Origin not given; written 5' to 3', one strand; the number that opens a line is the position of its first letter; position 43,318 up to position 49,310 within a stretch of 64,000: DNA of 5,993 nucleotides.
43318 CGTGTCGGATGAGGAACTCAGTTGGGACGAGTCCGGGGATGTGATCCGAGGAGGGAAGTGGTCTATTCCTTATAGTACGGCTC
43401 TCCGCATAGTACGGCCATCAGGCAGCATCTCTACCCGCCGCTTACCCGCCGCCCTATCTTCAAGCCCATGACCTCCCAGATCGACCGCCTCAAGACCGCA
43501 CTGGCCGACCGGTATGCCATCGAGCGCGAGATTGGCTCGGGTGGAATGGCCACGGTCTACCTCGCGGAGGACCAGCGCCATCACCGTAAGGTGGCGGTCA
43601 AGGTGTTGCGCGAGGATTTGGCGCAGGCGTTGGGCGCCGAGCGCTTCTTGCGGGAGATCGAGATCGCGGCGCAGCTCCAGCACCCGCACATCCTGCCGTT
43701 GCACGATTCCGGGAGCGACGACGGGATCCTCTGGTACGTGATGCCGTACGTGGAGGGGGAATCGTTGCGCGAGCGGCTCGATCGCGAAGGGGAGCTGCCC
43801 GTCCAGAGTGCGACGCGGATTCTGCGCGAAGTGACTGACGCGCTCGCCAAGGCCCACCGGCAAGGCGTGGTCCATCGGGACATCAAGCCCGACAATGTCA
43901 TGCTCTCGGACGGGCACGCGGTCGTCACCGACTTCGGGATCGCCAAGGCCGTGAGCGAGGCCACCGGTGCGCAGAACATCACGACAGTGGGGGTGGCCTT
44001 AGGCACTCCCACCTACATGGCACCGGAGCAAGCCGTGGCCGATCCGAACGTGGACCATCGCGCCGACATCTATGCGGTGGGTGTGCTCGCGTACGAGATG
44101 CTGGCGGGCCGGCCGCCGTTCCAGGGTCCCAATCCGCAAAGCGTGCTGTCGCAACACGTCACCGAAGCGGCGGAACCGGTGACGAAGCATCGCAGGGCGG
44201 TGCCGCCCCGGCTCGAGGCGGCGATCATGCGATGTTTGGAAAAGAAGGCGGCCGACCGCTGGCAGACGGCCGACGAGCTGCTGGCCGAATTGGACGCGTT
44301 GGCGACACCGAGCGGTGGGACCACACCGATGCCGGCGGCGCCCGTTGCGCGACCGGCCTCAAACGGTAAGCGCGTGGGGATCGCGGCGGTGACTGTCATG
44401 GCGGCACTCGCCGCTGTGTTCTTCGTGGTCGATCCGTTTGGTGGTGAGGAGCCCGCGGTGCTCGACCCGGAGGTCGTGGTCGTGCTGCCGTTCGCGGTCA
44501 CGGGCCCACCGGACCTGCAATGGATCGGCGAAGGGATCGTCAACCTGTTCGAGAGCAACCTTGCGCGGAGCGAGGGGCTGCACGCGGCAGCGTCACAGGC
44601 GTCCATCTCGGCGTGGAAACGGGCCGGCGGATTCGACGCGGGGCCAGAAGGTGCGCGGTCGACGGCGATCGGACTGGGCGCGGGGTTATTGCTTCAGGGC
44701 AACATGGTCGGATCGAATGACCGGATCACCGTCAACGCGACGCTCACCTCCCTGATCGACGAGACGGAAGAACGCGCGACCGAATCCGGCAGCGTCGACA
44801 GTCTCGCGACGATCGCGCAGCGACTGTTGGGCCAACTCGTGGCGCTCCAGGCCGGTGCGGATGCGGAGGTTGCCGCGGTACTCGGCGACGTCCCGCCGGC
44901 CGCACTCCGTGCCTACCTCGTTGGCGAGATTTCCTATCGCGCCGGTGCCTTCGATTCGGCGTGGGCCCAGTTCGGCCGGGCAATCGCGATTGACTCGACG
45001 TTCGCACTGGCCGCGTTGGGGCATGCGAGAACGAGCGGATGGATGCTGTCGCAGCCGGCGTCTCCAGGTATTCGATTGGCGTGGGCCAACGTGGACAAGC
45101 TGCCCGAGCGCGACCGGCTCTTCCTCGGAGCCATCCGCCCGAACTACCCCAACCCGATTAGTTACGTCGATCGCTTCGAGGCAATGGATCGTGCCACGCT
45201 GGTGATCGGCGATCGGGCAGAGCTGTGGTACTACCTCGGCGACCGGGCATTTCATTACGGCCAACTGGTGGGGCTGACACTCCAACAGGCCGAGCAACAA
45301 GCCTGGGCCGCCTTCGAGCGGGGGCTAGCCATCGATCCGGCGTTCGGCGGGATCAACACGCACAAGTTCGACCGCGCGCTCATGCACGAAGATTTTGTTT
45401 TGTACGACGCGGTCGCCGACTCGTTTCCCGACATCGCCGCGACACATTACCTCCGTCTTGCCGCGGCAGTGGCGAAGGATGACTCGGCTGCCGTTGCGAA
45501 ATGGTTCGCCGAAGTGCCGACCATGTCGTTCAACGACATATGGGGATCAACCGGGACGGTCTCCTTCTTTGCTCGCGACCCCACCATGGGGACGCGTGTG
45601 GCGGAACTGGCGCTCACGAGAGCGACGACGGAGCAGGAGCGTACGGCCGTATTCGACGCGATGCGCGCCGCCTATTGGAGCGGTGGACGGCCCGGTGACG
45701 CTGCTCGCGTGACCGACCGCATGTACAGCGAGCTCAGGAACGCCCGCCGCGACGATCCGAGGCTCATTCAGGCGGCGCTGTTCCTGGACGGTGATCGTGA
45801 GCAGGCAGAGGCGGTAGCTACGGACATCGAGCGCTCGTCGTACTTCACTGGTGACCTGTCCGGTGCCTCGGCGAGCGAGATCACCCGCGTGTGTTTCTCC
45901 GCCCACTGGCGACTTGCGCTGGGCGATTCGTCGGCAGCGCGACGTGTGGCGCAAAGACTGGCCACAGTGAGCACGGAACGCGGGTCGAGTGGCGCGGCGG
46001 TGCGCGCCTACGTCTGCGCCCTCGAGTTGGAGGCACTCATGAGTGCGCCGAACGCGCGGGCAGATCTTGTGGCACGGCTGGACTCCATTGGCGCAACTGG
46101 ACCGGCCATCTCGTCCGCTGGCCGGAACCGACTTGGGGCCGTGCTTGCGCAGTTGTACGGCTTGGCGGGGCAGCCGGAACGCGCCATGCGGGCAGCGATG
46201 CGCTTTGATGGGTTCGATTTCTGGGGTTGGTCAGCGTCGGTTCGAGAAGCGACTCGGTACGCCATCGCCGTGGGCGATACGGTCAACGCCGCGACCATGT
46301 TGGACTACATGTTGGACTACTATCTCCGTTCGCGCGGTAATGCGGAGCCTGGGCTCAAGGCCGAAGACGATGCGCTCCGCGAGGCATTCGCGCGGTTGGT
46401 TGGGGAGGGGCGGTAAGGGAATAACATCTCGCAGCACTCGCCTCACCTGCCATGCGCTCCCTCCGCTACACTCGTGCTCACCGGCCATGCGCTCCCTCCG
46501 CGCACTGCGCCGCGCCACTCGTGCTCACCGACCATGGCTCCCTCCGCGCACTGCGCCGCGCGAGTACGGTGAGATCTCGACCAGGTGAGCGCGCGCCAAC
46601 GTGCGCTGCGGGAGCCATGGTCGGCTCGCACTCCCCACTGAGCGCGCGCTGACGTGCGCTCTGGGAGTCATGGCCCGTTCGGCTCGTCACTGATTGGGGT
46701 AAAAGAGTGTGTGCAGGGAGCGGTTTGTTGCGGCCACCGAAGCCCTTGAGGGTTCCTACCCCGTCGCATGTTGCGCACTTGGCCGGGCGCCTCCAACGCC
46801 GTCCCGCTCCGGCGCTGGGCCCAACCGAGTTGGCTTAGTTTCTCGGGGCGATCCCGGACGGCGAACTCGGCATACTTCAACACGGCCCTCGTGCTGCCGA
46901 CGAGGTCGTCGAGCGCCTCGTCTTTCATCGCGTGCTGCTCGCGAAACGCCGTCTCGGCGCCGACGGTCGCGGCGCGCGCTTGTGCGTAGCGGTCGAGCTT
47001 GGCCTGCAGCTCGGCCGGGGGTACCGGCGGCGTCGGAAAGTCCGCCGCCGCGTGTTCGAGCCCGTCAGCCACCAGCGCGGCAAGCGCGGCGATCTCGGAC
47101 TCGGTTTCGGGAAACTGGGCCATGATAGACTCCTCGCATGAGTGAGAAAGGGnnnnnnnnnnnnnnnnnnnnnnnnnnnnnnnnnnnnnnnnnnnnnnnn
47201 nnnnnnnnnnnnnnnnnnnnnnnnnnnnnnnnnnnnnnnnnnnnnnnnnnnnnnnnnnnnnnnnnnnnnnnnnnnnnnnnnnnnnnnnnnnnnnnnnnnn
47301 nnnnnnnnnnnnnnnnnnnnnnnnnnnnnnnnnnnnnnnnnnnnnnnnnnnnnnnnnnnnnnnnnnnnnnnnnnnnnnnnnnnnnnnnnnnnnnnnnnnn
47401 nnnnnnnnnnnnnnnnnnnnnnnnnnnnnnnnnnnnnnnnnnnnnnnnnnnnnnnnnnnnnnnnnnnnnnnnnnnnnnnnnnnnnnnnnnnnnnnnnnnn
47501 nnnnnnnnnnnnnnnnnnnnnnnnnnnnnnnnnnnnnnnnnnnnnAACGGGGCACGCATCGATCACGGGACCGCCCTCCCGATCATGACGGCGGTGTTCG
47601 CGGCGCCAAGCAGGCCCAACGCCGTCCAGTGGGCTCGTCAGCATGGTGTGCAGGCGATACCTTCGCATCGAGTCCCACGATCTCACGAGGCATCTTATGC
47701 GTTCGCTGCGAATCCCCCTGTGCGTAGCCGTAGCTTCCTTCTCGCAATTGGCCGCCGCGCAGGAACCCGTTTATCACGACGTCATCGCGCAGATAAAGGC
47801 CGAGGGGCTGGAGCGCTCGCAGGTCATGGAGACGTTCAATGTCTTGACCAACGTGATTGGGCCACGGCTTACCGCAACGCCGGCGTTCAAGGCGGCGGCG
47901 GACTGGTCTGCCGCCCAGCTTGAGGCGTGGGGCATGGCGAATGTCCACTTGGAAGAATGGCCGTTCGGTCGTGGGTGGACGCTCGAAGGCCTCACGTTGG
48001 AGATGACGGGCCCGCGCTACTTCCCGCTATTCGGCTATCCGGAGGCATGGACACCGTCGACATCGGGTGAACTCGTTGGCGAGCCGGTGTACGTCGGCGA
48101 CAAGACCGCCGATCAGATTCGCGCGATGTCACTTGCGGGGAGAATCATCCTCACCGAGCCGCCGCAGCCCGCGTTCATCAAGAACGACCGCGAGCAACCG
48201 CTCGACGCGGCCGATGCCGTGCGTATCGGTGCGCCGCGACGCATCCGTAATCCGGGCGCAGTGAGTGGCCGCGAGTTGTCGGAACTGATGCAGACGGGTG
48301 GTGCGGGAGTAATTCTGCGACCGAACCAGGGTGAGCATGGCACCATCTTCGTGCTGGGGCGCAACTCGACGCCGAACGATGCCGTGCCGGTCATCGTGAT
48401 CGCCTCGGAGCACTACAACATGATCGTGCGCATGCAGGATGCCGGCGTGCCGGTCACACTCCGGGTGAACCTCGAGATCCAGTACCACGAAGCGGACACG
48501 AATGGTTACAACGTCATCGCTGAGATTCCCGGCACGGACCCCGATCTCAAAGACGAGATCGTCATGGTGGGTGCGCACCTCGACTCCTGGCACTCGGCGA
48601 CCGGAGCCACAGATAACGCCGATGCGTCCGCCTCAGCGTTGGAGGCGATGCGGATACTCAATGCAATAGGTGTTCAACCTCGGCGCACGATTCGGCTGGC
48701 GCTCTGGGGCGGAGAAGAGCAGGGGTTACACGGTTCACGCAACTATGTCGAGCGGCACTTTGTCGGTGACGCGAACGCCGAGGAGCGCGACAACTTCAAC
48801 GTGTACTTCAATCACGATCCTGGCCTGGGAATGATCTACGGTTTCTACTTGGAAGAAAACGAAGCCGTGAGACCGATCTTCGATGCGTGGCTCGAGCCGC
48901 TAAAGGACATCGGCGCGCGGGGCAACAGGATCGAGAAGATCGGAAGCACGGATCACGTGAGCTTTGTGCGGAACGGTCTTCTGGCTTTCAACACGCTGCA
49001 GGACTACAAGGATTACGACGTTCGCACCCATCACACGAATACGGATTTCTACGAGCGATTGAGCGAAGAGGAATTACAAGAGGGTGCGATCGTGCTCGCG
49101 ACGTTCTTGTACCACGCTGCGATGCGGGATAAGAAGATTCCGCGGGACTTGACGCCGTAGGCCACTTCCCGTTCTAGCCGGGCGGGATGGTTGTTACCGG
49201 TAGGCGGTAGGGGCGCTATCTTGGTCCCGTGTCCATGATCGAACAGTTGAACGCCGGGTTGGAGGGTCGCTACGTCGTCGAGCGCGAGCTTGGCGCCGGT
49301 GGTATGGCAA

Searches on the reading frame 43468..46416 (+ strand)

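Call 47: search_protein_families(library=pfam, proteins=[window:43468-46416:+], max_evalue=0.001)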
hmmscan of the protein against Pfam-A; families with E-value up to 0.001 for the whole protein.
window:43468-46416:+ (982 aa): 4 families
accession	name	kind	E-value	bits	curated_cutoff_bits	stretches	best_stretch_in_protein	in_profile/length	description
PF00069.31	Pkinase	-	5.1e-52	177.3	31.7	1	16-272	1-258/263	Protein kinase domain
PF07714.23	PK_Tyr_Ser-Thr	-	7e-34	117.7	23.1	1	18-266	3-250/258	Protein tyrosine and serine/threonine kinase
PF01636.29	APH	-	1.5e-08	35.1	23.2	2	20-131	3-109/239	Phosphotransferase enzyme family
PF03109.22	ABC1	-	4.6e-06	26.4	22.9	0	91-166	146-221/244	ABC1 atypical kinase-like domain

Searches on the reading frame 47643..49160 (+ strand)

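Call 47: search_protein_families(library=pfam, proteins=[window:47643-49160:+], max_evalue=0.001)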
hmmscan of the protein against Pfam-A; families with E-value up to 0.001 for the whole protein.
window:47643-49160:+ (505 aa): 2 families
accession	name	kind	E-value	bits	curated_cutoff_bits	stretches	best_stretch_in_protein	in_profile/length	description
PF04389.22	Peptidase_M28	-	9.4e-31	107.5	21.3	1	290-486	1-190/193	Peptidase family M28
PF01546.33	Peptidase_M20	-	8.8e-07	29.5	24.6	1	319-389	30-93/206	Peptidase family M20/M25/M40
